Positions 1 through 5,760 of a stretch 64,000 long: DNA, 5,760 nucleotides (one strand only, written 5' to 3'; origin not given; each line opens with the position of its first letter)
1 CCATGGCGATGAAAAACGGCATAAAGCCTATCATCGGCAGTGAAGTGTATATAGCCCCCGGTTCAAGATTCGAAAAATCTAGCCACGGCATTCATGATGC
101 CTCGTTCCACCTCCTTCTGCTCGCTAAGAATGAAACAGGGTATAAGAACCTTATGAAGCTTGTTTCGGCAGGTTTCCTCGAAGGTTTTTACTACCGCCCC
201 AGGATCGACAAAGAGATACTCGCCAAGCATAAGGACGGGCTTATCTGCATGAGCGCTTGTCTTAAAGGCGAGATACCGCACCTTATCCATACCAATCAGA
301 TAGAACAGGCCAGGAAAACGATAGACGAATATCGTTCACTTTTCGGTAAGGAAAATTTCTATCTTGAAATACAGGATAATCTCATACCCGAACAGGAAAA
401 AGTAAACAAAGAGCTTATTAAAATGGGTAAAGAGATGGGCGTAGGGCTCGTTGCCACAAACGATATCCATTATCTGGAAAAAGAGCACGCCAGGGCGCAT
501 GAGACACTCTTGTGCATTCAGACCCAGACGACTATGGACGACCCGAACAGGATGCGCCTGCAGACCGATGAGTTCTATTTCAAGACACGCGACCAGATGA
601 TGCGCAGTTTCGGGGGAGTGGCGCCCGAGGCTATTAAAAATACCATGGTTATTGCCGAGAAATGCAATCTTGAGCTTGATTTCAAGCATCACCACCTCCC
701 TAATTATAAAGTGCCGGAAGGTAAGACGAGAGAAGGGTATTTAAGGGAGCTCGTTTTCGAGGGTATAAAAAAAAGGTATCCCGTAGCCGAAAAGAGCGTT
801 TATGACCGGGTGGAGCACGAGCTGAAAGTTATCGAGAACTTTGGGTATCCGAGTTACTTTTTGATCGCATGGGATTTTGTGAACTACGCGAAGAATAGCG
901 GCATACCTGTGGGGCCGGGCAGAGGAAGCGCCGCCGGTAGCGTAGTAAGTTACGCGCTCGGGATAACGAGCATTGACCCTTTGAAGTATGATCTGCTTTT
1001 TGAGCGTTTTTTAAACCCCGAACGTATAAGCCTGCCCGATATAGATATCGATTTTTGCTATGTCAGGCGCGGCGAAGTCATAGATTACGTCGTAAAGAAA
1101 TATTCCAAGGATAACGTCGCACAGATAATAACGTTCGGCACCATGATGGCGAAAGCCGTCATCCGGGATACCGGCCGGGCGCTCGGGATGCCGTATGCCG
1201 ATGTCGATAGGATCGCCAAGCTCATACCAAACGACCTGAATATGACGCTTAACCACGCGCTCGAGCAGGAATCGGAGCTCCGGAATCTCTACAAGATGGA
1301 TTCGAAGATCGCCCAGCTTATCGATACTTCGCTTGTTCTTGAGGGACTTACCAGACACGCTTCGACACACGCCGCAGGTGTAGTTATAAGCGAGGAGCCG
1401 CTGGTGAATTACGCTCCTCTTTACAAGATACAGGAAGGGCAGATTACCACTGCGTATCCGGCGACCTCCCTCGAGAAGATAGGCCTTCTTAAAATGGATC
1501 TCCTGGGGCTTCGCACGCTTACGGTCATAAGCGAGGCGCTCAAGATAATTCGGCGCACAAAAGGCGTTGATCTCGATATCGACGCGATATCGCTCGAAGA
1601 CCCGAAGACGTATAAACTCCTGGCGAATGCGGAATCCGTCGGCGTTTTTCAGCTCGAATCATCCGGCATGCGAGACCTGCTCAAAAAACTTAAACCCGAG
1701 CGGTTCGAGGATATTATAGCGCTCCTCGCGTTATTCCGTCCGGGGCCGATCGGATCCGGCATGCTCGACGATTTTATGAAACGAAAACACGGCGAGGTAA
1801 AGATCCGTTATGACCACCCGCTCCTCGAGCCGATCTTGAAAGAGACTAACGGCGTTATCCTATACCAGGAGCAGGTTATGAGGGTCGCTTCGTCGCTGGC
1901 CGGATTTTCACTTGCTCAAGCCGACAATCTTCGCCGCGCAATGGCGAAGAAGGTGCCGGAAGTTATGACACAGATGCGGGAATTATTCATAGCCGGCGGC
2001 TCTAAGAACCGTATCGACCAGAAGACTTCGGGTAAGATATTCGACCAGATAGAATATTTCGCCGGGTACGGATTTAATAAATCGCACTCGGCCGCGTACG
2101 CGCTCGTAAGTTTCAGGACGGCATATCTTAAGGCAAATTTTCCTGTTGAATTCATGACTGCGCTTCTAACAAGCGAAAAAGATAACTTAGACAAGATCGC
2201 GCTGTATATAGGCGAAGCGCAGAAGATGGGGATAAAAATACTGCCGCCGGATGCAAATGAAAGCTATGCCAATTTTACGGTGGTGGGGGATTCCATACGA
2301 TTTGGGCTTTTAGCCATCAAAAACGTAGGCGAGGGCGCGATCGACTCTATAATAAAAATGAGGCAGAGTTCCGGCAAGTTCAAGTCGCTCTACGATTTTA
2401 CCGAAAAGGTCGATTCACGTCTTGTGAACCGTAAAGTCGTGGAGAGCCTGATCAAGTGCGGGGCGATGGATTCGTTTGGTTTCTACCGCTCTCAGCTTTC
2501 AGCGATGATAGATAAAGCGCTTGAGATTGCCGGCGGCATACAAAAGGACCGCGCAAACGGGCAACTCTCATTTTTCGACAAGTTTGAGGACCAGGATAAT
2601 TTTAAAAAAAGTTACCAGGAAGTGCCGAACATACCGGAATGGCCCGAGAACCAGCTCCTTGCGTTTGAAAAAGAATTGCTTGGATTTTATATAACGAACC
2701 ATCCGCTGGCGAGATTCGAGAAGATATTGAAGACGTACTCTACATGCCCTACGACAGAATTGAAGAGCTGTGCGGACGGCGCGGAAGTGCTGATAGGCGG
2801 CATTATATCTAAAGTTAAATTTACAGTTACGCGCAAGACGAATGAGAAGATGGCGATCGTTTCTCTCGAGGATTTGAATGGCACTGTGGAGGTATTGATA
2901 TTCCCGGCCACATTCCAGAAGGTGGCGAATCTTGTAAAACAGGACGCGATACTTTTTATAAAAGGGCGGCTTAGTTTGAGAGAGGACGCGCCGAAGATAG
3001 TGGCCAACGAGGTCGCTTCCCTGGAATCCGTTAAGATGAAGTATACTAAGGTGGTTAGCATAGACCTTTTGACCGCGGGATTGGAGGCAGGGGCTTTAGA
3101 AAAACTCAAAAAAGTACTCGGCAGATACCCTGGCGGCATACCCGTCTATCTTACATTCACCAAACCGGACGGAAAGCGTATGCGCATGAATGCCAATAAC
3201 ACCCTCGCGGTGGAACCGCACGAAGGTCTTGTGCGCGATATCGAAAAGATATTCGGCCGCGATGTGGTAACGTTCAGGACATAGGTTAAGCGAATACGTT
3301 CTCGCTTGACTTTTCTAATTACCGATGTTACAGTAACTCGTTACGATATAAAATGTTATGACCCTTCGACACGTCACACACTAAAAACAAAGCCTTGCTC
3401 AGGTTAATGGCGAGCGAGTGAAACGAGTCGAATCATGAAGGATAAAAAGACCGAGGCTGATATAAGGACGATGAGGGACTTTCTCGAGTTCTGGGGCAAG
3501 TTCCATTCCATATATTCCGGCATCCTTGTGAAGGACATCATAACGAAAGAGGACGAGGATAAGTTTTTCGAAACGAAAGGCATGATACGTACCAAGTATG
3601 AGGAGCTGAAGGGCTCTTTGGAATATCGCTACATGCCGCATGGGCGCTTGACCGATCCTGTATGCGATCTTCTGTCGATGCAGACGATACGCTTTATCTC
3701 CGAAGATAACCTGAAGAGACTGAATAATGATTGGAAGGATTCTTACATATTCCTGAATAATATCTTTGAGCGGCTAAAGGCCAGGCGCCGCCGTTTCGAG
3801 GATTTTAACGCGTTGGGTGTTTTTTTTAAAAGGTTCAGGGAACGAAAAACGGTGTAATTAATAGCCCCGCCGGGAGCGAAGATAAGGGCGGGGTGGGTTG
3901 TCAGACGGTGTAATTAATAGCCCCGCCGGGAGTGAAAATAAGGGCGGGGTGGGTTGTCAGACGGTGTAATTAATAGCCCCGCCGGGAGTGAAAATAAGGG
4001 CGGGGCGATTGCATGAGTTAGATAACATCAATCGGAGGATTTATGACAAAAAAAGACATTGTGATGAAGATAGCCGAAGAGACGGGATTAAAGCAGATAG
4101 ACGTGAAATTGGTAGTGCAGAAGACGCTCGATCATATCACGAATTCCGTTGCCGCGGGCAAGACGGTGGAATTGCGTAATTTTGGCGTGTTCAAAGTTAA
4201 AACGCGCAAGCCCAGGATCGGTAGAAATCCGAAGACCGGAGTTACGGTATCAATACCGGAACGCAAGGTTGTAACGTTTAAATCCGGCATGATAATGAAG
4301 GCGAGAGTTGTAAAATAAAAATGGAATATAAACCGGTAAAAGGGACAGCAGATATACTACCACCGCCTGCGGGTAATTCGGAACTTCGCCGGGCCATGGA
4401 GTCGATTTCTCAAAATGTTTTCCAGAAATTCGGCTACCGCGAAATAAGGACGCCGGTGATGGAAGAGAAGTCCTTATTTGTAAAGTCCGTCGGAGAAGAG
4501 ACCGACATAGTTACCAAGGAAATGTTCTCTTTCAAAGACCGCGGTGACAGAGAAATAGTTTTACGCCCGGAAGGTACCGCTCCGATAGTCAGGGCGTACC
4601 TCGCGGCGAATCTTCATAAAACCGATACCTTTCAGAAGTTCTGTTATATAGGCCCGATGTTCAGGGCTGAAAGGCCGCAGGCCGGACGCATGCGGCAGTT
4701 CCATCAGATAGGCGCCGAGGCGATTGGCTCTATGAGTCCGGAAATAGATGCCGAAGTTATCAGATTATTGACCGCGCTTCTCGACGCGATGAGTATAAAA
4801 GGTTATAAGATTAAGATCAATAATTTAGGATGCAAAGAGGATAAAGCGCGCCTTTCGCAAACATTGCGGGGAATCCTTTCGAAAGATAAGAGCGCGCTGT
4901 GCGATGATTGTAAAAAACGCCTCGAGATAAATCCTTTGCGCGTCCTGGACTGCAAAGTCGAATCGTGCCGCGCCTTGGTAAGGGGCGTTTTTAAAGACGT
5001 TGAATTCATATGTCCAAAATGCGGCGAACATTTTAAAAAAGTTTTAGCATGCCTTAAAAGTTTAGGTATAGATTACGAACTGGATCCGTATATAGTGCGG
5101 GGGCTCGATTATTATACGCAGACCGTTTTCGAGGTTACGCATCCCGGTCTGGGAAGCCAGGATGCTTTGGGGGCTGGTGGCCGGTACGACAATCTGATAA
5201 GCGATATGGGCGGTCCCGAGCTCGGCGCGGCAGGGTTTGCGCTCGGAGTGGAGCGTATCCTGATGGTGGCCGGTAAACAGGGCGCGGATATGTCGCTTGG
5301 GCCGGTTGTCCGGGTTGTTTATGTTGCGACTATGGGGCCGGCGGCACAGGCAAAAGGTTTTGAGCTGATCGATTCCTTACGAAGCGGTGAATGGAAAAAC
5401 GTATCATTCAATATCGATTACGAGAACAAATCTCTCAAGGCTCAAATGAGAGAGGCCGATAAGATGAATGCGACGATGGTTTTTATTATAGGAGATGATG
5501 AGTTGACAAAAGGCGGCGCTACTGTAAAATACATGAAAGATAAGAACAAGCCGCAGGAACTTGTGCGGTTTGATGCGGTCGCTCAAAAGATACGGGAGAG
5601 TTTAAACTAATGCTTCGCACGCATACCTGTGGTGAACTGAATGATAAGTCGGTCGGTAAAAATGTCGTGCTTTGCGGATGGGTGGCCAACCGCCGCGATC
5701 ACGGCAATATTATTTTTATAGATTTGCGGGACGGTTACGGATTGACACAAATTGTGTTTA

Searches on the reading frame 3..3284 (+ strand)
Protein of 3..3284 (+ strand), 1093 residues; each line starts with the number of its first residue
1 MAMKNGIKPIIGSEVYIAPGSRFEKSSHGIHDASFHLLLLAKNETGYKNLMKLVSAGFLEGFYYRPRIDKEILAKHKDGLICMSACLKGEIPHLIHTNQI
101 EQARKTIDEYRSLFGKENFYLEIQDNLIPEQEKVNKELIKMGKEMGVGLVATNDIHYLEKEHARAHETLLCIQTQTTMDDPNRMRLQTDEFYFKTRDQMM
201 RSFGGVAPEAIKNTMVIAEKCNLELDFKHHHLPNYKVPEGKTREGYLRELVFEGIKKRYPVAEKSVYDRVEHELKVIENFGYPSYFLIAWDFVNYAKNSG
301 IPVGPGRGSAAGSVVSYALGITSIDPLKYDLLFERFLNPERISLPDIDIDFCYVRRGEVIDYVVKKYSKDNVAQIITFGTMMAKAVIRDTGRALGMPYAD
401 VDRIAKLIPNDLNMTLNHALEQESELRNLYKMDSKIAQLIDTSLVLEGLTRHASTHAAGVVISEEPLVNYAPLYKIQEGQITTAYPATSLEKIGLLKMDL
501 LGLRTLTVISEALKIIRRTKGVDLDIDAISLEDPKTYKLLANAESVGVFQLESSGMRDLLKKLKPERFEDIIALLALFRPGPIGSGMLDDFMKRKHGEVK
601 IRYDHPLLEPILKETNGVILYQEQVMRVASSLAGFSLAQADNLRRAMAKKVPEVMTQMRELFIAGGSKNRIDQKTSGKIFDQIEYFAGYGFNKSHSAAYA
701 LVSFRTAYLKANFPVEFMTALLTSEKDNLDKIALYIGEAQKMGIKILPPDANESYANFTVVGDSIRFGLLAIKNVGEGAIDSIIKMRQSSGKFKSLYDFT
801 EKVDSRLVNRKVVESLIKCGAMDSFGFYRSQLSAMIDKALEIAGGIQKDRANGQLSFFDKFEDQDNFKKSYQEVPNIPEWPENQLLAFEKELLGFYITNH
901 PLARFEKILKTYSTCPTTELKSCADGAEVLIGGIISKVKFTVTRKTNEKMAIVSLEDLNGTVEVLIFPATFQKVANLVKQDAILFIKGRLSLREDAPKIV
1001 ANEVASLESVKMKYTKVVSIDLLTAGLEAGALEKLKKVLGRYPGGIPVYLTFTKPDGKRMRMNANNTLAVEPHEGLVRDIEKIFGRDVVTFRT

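Call 21: search_protein_families(library=pfam, proteins=[window:3-3284:+], max_evalue=0.00001)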
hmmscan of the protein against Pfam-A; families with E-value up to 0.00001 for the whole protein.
window:3-3284:+ (1093 aa): 5 families
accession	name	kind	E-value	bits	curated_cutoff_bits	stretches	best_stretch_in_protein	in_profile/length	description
PF07733.18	DNA_pol3_alpha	-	4.1e-102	341.7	23.9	1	246-502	2-260/260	Bacterial DNA polymerase III alpha NTPase domain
PF17657.6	DNA_pol3_finger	-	1.8e-65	219.7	22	1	505-669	1-165/166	Bacterial DNA polymerase III alpha subunit finger domain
PF02811.25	PHP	-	7.2e-36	124.4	26.4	1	2-125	50-163/164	PHP domain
PF14579.12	HHH_6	-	3.8e-29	101.2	25.6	1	743-832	1-90/90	Helix-hairpin-helix motif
PF01336.31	tRNA_anti-codon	-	7.8e-10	39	27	1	929-1004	1-72/75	OB-fold nucleic acid binding domain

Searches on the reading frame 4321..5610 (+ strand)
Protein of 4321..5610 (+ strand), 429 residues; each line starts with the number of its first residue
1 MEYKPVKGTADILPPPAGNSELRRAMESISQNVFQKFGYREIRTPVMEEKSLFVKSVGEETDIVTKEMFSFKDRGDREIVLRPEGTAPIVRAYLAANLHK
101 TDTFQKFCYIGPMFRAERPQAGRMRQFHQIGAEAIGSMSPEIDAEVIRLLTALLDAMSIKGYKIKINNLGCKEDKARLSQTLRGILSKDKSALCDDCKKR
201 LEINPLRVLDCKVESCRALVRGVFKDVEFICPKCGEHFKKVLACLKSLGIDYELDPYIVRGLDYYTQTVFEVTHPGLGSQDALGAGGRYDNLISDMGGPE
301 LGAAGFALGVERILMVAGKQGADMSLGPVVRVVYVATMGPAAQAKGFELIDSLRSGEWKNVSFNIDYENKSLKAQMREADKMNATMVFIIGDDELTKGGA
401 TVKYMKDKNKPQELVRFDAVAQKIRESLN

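Call 21: search_protein_families(library=pfam, proteins=[window:4321-5610:+], max_evalue=0.00001)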
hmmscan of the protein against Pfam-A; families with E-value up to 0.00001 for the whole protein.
window:4321-5610:+ (429 aa): 3 families
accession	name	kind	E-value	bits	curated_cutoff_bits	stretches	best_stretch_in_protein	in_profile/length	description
PF13393.11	tRNA-synt_His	-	4.2e-47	161.3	25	1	8-313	1-308/308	Histidyl-tRNA synthetase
PF00587.30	tRNA-synt_2b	-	2.7e-16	60.6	29.3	1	69-298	1-147/179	tRNA synthetase class II core domain (G, H, P, S and T)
PF03129.25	HGTP_anticodon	-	1.4e-09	38.4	21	1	333-426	2-93/94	Anticodon binding domain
